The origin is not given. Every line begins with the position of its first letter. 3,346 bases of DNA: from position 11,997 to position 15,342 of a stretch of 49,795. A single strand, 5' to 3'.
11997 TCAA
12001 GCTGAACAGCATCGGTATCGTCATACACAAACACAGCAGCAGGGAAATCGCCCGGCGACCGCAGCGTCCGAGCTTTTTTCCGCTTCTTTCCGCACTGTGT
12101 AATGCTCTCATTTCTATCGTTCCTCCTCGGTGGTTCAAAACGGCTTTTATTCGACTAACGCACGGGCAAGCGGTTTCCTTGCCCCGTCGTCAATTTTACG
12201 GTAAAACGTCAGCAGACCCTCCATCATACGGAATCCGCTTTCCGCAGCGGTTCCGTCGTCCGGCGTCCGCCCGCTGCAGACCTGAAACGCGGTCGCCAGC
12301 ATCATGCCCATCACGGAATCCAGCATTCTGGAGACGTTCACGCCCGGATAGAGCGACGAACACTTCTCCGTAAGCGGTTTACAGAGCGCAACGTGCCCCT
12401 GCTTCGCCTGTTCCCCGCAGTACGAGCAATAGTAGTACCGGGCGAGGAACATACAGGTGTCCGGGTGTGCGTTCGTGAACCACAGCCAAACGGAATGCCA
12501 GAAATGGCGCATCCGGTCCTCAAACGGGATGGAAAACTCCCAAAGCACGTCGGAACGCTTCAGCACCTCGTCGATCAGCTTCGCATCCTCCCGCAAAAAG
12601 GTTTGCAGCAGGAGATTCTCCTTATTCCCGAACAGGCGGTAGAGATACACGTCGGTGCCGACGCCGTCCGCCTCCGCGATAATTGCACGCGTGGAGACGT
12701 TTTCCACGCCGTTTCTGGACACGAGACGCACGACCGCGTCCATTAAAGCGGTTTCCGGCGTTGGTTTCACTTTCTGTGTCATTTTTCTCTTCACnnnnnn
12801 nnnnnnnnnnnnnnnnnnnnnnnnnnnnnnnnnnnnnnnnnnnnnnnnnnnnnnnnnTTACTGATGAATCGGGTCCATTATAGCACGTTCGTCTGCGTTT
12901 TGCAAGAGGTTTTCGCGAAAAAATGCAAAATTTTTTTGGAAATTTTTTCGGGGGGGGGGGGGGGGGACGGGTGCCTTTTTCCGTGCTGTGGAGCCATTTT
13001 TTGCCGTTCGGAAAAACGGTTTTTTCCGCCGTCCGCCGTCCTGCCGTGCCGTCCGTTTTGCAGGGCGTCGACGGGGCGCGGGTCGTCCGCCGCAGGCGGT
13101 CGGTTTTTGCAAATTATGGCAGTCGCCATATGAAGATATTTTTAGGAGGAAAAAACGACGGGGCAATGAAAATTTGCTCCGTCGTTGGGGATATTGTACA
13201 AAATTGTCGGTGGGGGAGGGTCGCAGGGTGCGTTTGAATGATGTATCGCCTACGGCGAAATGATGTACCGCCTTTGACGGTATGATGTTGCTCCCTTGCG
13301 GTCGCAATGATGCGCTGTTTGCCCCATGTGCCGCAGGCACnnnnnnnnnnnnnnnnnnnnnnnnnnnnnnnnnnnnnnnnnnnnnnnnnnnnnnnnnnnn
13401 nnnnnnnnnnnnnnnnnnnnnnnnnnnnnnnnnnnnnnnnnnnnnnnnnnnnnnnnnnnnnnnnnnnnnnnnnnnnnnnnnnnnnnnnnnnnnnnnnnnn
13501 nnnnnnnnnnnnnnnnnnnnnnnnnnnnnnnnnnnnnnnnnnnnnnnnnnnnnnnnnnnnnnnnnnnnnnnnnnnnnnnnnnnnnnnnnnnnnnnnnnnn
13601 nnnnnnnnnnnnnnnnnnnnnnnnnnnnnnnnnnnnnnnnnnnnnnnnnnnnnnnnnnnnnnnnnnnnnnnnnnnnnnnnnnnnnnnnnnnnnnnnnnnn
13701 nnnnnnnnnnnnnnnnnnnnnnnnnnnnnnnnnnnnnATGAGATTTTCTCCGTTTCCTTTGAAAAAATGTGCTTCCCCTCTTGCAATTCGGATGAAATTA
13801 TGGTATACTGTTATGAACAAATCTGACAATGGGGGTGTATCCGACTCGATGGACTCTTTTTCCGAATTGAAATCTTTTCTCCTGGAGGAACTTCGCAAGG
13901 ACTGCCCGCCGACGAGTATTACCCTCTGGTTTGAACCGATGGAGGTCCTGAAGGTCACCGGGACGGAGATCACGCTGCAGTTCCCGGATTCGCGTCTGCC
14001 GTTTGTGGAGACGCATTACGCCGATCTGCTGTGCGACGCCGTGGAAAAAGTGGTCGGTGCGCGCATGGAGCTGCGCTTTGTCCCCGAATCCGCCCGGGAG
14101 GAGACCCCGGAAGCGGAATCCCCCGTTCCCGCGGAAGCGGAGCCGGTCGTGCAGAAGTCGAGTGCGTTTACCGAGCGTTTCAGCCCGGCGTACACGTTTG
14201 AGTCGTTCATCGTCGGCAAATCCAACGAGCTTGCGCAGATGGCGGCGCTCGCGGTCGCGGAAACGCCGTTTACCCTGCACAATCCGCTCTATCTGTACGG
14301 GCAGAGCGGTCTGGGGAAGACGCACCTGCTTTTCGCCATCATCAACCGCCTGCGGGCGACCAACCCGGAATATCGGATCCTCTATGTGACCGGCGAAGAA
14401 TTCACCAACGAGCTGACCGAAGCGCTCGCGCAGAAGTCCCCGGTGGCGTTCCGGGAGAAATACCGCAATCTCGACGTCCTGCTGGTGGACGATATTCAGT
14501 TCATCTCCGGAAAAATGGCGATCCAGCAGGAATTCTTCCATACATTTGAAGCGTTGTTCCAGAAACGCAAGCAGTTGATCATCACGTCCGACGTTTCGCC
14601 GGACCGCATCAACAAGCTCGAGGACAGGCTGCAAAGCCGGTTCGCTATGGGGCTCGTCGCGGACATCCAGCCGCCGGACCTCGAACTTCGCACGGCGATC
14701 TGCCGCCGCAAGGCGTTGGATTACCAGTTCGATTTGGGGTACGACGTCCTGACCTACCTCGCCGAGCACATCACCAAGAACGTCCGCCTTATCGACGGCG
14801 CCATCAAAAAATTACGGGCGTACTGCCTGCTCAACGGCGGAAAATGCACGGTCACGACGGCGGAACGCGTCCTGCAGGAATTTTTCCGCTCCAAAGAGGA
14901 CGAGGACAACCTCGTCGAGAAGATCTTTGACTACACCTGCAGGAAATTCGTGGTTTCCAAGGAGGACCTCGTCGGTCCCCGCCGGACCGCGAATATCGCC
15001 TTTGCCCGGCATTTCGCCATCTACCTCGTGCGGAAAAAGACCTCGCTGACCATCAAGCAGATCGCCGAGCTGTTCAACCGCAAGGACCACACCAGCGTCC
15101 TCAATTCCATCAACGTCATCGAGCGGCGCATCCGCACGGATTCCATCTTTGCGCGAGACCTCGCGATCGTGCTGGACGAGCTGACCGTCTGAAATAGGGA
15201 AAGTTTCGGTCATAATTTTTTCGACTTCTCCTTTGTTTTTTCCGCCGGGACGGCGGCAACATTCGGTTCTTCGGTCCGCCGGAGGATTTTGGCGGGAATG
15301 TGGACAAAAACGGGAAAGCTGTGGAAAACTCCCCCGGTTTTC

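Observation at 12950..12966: G17 homopolymer next to the pilus-operon promoter: candidate slipped-strand phase-variation switch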

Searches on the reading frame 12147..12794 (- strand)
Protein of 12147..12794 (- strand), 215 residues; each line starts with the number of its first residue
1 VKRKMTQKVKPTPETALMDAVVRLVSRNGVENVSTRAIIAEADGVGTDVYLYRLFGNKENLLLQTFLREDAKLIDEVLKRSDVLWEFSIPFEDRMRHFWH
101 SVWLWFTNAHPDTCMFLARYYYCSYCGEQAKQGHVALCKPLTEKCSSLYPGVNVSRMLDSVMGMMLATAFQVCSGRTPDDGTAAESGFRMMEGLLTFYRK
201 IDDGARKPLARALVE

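Call 9: search_protein_families(library=pfam, proteins=[window:12147-12794:-])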
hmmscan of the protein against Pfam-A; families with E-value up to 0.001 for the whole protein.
window:12147-12794:- (215 aa): 1 family
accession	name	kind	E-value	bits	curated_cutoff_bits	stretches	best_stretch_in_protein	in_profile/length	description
PF00440.29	TetR_N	-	3.3e-05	24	24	1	17-64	1-46/47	Bacterial regulatory proteins, tetR family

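Call 12: find_encoding_contigs(protein=window:12147-12782:-, flank=3000, max_places=10)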
Protein window:12147-12782:- (211 aa): no gene with exactly this product is on record in the collection.

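Call 15: find_homologous_proteins(query=window:12147-12782:-, max_evalue=1e-10)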
Query window:12147-12782:- (211 aa): 14 proteins with E <= 1e-10 among 232 candidates.
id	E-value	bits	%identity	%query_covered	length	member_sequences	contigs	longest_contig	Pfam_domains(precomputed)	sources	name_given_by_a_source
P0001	2.0e-126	437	96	94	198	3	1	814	-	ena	-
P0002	4.1e-109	381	83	92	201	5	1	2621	PF00440.30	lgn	-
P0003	6.8e-109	380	83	92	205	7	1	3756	-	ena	-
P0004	7.9e-99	347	81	87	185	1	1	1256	-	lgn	-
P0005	6.8e-62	226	51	93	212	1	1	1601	-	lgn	-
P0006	1.6e-61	225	53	89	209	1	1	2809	-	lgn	-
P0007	8.1e-61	223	51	92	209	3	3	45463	-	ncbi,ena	-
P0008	4.5e-60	221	50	95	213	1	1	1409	-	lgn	-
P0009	3.9e-58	214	50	91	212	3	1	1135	PF00440.30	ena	-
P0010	4.1e-58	214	49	88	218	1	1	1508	-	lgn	-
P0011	5.0e-48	181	46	86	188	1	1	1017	-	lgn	-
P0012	1.4e-41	160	42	91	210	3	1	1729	PF00440.30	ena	-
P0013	3.2e-39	152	55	58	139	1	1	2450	-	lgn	-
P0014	3.8e-28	116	86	31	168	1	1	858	-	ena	-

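Call 16: find_encoding_contigs(protein=P0001, flank=4000)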
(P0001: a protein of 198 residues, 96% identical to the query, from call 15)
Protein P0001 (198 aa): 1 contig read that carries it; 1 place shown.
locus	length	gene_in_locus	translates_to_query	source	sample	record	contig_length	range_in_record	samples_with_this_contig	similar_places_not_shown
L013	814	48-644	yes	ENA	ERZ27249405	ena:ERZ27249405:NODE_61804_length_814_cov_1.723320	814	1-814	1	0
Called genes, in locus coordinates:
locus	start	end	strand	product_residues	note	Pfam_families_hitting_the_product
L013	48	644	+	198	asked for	-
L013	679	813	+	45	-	?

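Call 17: find_encoding_contigs(protein=P0002, flank=4000)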
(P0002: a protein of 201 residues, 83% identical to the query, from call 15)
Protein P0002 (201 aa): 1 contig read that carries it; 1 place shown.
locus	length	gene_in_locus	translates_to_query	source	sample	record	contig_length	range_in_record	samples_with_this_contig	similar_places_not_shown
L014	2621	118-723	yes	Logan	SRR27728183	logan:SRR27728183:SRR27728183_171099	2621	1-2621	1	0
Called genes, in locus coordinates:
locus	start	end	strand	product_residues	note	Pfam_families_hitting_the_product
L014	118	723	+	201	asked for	PF00440:TetR_N (faint)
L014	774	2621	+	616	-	?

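Call 18: find_encoding_contigs(protein=P0003, flank=4000)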
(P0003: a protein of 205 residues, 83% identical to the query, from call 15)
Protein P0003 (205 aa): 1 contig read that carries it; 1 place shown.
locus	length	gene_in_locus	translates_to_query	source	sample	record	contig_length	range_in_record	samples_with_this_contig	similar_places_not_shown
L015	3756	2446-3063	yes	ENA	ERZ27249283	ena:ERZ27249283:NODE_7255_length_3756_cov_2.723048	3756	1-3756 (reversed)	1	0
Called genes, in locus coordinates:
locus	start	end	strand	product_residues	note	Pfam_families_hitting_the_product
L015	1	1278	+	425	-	?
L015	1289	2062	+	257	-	PF04203:Sortase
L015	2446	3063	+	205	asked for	-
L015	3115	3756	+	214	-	?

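Call 19: find_encoding_contigs(protein=P0004, flank=4000)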
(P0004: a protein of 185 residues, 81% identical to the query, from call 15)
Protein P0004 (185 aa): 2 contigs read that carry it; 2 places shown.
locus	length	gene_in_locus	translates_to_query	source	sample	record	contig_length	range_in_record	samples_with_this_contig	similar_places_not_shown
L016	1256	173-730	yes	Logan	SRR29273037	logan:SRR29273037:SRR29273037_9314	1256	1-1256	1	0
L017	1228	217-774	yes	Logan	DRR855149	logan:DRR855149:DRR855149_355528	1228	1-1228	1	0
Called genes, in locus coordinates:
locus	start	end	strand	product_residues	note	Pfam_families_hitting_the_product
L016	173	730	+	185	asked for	-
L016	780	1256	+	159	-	?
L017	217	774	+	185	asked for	-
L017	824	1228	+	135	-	?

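Call 20: find_encoding_contigs(protein=P0014, flank=4000)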
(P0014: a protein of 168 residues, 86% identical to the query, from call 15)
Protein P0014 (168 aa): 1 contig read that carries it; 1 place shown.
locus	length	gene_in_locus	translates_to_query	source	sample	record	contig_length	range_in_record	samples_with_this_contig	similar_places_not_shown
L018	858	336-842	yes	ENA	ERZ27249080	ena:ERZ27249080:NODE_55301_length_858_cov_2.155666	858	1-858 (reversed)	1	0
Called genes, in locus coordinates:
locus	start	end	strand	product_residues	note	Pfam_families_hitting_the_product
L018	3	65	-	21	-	?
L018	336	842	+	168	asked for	-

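Call 48: find_encoding_contigs(protein=window:12147-12794:-, flank=3000, max_places=10)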
Protein window:12147-12794:- (215 aa): no gene with exactly this product is on record in the collection.

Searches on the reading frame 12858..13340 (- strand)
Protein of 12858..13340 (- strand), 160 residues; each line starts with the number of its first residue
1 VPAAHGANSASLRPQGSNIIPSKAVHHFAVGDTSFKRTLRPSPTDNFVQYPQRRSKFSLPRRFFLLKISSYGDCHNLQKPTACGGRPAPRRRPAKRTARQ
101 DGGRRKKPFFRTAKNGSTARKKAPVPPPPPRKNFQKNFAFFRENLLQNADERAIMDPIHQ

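Call 68: find_homologous_proteins(query=window:12858-13340:-, max_evalue=0.001)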
Query window:12858-13340:-: 37 candidates shared short words with the query, none scored E <= 0.001.

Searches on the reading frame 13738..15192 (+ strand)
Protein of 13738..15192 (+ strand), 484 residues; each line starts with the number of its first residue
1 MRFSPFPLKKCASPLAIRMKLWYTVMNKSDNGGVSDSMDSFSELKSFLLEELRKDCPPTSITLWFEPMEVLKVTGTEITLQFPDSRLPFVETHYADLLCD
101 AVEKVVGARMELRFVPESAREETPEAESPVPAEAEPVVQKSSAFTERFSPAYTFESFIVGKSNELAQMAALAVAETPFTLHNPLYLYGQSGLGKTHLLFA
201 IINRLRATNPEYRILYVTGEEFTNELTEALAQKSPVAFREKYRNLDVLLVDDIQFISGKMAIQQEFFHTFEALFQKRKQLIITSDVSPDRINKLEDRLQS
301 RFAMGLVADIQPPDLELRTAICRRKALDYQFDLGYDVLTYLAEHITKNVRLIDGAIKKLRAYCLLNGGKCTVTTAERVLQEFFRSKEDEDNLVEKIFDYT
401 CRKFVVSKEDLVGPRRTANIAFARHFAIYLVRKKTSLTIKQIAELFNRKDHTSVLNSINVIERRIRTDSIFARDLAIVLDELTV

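Call 9: search_protein_families(library=pfam, proteins=[window:13738-15192:+])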
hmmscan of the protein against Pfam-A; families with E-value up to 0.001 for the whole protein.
window:13738-15192:+ (484 aa): 9 families
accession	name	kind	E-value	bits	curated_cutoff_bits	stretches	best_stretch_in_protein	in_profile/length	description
PF00308.24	Bac_DnaA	-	1.3e-60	204.6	23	1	150-308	3-161/162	Bacterial DnaA ATPAse domain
PF08299.17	Bac_DnaA_C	-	8.8e-20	71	31.5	1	393-460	1-68/69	Bacterial dnaA protein helix-turn-helix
PF01695.23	IstB_IS21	-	6.4e-08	32.8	24.1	1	183-287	94-195/238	IstB-like ATP binding protein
PF00004.35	AAA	-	3.6e-06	27.9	21.2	1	184-302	1-127/131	ATPase family associated with various cellular activities (AAA)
PF13173.12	AAA_14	-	1.8e-05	25.2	27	1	182-302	3-115/129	AAA domain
PF01637.24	ATPase_2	-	2.2e-05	24.8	33.2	1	181-285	20-117/225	ATPase domain predominantly from Archaea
PF13191.12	AAA_16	-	0.00021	22.3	32.6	0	159-275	3-125/167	AAA ATPase domain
PF13401.12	AAA_22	-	0.00028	21.7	27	0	183-231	7-55/130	AAA domain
PF11638.13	DnaA_N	-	0.0009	19.4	24.6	0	49-100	8-61/65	DnaA N-terminal domain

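Call 13: find_encoding_contigs(protein=window:13738-15192:+, flank=3000, max_places=10)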
Protein window:13738-15192:+ (484 aa): no gene with exactly this product is on record in the collection.

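Call 30: find_homologous_proteins(query=window:13738-15192:+, max_evalue=1e-100)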
Query window:13738-15192:+ (484 aa): 198 proteins with E <= 1e-100 among 8000 candidates; the best 120 are listed.
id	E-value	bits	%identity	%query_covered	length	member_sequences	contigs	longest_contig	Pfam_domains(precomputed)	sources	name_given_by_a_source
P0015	1.9e-284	962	94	95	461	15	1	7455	PF13173.13,PF01695.24,PF00308.25,PF08299.18,PF00004.36,PF01637.25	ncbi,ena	-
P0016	5.5e-265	898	89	94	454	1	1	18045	PF13173.13,PF01695.24,PF00308.25,PF08299.18,PF00004.36,PF01637.25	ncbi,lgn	-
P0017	2.5e-233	793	79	92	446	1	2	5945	PF13173.13,PF01695.24,PF00308.25,PF08299.18,PF00004.36,PF01637.25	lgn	-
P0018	1.3e-232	791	79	92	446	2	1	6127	PF13173.13,PF01695.24,PF00308.25,PF08299.18,PF00004.36,PF01637.25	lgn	-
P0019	8.6e-223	759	77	92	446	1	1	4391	PF13173.13,PF01695.24,PF00308.25,PF08299.18,PF00004.36,PF01637.25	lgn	-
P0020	1.7e-219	748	75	92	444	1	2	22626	PF13173.13,PF01695.24,PF00308.25,PF08299.18,PF00004.36,PF13401.13,PF01637.25,PF13191.13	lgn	-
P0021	2.2e-219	747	75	92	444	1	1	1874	PF13173.13,PF01695.24,PF00308.25,PF08299.18,PF00004.36,PF13401.13,PF01637.25,PF13191.13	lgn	-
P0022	2.2e-219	747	75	92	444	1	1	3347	PF13173.13,PF01695.24,PF00308.25,PF08299.18,PF00004.36,PF13401.13,PF01637.25,PF13191.13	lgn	-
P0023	2.3e-219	747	75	92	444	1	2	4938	PF13173.13,PF01695.24,PF00308.25,PF08299.18,PF00004.36,PF13401.13,PF01637.25,PF13191.13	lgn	-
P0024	1.1e-215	735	75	92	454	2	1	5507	PF13173.13,PF01695.24,PF00308.25,PF08299.18,PF00004.36,PF13401.13,PF01637.25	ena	-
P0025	3.3e-215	734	74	92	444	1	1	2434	PF13173.13,PF01695.24,PF00308.25,PF08299.18,PF00004.36,PF01637.25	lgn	-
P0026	3.3e-215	734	73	94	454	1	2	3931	PF13173.13,PF01695.24,PF00308.25,PF08299.18,PF00004.36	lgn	-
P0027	1.3e-213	728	74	92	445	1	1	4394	PF13173.13,PF01695.24,PF00308.25,PF08299.18,PF00004.36,PF01637.25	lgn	-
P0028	1.8e-210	718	73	92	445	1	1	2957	PF13173.13,PF01695.24,PF00308.25,PF08299.18,PF00004.36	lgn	-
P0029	8.2e-210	716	73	92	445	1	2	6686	PF13173.13,PF01695.24,PF00308.25,PF08299.18,PF00004.36,PF01637.25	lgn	-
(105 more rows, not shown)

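Call 32: find_encoding_contigs(protein=P0015, flank=6000, max_places=10)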
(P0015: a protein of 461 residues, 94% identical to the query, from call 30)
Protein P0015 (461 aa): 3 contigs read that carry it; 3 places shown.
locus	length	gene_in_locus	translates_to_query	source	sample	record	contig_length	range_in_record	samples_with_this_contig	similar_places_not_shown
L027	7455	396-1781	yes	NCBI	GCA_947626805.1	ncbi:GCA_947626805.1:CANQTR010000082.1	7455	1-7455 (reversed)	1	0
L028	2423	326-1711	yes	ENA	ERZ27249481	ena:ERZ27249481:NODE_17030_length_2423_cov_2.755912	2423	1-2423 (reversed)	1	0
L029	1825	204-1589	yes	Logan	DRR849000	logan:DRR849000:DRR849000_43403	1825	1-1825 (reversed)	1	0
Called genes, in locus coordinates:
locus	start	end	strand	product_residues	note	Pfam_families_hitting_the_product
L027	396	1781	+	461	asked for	PF00308:Bac_DnaA, PF01695:IstB_IS21, PF01637:ATPase_2 (faint), PF13173:AAA_14 (weak), PF00004:AAA (weak), PF08299:Bac_DnaA_C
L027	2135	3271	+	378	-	PF00712:DNA_pol3_beta, PF02767:DNA_pol3_beta_2, PF02768:DNA_pol3_beta_3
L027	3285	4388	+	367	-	PF02463:SMC_N, PF13175:AAA_15, PF13476:AAA_23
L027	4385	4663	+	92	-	-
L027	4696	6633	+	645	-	PF02518:HATPase_c, PF00204:DNA_gyraseB, PF01751:Toprim, PF00986:DNA_gyraseB_C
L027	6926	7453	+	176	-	?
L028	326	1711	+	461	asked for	PF00308:Bac_DnaA, PF01695:IstB_IS21, PF01637:ATPase_2 (faint), PF13173:AAA_14 (weak), PF00004:AAA (weak), PF08299:Bac_DnaA_C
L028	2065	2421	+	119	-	?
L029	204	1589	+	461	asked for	PF00308:Bac_DnaA, PF01695:IstB_IS21, PF01637:ATPase_2 (faint), PF13173:AAA_14 (weak), PF00004:AAA (weak), PF08299:Bac_DnaA_C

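Call 33: find_encoding_contigs(protein=P0016, flank=6000, max_places=10)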
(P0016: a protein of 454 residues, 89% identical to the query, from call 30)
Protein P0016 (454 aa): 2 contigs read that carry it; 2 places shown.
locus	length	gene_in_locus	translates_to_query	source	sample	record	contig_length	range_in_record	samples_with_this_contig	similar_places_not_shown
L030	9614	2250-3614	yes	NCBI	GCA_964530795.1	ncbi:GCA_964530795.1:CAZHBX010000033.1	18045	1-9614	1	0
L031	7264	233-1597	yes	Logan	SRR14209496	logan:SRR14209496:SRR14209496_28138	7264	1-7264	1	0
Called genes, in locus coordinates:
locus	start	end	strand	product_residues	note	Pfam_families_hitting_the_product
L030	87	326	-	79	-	PF14062:DUF4253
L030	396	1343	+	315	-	PF20434:BD-FAE, PF07859:Abhydrolase_3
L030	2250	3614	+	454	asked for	PF01695:IstB_IS21, PF00308:Bac_DnaA, PF01637:ATPase_2 (weak), PF00004:AAA (weak), PF13173:AAA_14 (weak), PF08299:Bac_DnaA_C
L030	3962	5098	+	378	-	PF00712:DNA_pol3_beta, PF02767:DNA_pol3_beta_2, PF02768:DNA_pol3_beta_3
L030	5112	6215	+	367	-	PF02463:SMC_N, PF13175:AAA_15, PF13476:AAA_23, PF13304:AAA_21 (faint)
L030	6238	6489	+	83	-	-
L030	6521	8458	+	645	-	PF02518:HATPase_c, PF00204:DNA_gyraseB, PF01751:Toprim, PF00986:DNA_gyraseB_C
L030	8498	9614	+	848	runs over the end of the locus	PF00521:DNA_topoisoIV, PF03989:DNA_gyraseA_C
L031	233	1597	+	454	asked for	PF01695:IstB_IS21, PF00308:Bac_DnaA, PF01637:ATPase_2 (weak), PF00004:AAA (weak), PF13173:AAA_14 (weak), PF08299:Bac_DnaA_C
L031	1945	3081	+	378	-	PF00712:DNA_pol3_beta, PF02767:DNA_pol3_beta_2, PF02768:DNA_pol3_beta_3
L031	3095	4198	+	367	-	PF02463:SMC_N, PF13175:AAA_15, PF13476:AAA_23, PF13304:AAA_21 (faint)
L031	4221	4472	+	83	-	-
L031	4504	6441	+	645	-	PF02518:HATPase_c, PF00204:DNA_gyraseB, PF01751:Toprim, PF00986:DNA_gyraseB_C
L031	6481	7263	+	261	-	?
